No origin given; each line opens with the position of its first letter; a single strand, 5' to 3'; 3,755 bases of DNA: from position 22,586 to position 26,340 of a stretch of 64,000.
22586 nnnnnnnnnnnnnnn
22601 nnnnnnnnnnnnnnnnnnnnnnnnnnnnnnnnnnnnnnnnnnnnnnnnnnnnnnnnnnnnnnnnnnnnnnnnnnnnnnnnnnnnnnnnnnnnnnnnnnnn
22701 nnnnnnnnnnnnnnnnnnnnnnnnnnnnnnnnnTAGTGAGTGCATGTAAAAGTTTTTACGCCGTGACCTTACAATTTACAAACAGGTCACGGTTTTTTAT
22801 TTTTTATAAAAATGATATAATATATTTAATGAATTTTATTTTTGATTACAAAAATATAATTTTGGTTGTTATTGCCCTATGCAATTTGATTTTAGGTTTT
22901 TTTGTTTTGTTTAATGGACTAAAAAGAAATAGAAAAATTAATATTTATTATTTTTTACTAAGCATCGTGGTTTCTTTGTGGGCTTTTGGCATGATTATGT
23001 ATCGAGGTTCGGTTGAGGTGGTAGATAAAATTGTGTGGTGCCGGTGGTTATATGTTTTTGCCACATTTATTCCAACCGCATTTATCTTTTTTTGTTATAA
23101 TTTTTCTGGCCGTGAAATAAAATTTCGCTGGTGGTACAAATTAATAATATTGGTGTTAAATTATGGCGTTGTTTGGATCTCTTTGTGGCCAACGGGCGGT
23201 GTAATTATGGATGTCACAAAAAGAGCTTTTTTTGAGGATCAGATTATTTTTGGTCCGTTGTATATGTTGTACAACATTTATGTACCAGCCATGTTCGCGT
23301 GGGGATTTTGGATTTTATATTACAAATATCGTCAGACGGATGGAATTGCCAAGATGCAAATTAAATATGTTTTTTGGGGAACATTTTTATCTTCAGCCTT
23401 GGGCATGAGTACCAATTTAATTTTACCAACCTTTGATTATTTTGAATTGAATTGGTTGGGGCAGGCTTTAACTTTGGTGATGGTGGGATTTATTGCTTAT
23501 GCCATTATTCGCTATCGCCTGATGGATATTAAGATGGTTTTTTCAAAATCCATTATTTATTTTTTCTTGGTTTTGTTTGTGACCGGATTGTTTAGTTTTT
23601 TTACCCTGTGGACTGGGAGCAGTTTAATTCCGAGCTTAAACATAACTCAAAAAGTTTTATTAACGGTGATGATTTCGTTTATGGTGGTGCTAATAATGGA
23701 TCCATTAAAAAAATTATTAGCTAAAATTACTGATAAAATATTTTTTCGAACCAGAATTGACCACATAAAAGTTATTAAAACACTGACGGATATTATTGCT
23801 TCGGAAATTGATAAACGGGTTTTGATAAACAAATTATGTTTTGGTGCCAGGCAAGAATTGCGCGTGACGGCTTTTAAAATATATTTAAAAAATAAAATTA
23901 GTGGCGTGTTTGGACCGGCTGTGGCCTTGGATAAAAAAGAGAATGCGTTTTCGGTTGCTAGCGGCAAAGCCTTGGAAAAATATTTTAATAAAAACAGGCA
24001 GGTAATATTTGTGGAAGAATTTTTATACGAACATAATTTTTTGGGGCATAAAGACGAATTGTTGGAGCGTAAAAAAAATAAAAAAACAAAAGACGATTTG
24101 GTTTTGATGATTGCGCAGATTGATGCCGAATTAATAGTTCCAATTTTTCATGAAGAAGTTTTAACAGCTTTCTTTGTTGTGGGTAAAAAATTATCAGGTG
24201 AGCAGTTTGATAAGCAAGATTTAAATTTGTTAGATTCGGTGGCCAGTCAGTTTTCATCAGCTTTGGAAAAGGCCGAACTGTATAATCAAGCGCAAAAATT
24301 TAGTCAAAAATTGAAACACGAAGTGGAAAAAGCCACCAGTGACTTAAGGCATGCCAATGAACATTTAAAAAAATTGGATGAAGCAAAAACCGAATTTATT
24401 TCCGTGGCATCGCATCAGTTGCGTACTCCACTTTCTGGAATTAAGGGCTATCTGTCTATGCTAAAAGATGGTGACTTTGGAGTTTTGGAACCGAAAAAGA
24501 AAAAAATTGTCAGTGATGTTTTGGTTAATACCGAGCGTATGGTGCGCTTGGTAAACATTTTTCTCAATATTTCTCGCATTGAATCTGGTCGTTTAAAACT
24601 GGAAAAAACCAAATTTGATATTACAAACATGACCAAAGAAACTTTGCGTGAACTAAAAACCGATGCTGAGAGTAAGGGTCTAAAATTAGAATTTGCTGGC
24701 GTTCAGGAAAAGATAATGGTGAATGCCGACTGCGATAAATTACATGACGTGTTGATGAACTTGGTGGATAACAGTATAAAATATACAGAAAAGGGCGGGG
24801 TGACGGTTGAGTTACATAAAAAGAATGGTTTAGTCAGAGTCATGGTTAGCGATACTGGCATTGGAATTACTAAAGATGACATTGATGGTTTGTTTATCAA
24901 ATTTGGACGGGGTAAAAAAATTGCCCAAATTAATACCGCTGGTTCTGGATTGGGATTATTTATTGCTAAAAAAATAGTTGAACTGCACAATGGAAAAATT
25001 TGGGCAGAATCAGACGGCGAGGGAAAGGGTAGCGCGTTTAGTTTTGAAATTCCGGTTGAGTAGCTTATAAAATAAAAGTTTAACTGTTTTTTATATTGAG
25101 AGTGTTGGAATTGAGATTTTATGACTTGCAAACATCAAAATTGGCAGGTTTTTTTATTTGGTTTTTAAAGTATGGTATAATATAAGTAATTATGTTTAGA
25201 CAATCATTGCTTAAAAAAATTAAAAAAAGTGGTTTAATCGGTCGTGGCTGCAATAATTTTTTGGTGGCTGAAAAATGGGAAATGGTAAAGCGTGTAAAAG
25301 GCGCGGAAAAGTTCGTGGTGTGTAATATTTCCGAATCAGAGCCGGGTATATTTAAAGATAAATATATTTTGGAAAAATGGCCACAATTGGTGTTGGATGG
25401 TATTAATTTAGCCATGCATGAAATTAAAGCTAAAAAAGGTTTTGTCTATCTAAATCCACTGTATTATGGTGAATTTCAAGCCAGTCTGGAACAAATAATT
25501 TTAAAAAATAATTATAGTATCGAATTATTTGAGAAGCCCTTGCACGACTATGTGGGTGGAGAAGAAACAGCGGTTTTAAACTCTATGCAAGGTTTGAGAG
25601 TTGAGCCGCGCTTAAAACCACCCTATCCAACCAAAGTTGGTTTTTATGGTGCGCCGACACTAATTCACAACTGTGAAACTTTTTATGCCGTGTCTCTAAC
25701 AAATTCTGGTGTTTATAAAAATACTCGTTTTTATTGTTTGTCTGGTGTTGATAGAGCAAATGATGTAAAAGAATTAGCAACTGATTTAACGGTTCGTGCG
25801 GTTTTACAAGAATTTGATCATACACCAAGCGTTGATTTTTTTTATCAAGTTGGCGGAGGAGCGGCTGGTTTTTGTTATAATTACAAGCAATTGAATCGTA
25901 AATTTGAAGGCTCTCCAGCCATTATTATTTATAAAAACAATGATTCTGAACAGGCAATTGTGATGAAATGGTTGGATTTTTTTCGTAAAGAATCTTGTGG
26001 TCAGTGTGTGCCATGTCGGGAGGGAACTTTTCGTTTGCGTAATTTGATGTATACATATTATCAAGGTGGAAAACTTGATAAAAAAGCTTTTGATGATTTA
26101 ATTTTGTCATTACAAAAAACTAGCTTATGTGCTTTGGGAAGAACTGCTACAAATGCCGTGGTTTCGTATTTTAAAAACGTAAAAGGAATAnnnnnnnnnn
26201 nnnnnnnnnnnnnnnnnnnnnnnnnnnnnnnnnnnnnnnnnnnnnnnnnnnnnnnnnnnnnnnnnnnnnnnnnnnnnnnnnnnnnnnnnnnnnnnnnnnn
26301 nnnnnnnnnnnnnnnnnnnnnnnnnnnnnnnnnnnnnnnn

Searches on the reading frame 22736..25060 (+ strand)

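Call 43: search_protein_families(library=pfam, proteins=[window:22736-25060:+], max_evalue=0.0001)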
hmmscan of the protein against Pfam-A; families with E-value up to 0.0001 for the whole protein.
window:22736-25060:+ (775 aa): 5 families
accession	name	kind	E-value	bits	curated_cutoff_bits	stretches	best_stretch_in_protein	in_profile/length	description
PF02518.31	HATPase_c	-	2.4e-26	92.8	26.4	1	665-774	2-109/111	Histidine kinase-, DNA gyrase B-, and HSP90-like ATPase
PF00512.31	HisKA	-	1.7e-17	63.6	26.9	1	550-618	1-66/66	His Kinase A (phospho-acceptor) domain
PF16927.11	HisKA_7TM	-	1.5e-14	54.9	28.6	1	42-265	1-222/224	N-terminal 7TM region of histidine kinase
PF13185.12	GAF_2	-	1.7e-05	25.5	28.6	1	457-511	83-136/136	GAF domain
PF13589.12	HATPase_c_3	-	3.2e-05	24.4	25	1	669-745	3-81/137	Histidine kinase-, DNA gyrase B-, and HSP90-like ATPase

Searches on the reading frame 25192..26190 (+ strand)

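Call 43: search_protein_families(library=pfam, proteins=[window:25192-26190:+], max_evalue=0.0001)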
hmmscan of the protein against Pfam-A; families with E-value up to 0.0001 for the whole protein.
window:25192-26190:+ (333 aa): 2 families
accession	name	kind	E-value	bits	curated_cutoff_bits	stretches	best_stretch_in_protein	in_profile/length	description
PF01512.22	Complex1_51K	-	3e-26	92.6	31.2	1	10-168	1-149/150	Nuo51 FMN-binding domain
PF10589.14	NADH_4Fe-4S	-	9.3e-18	64.3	23.5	1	256-329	2-77/85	NADH-ubiquinone oxidoreductase-F iron-sulfur binding region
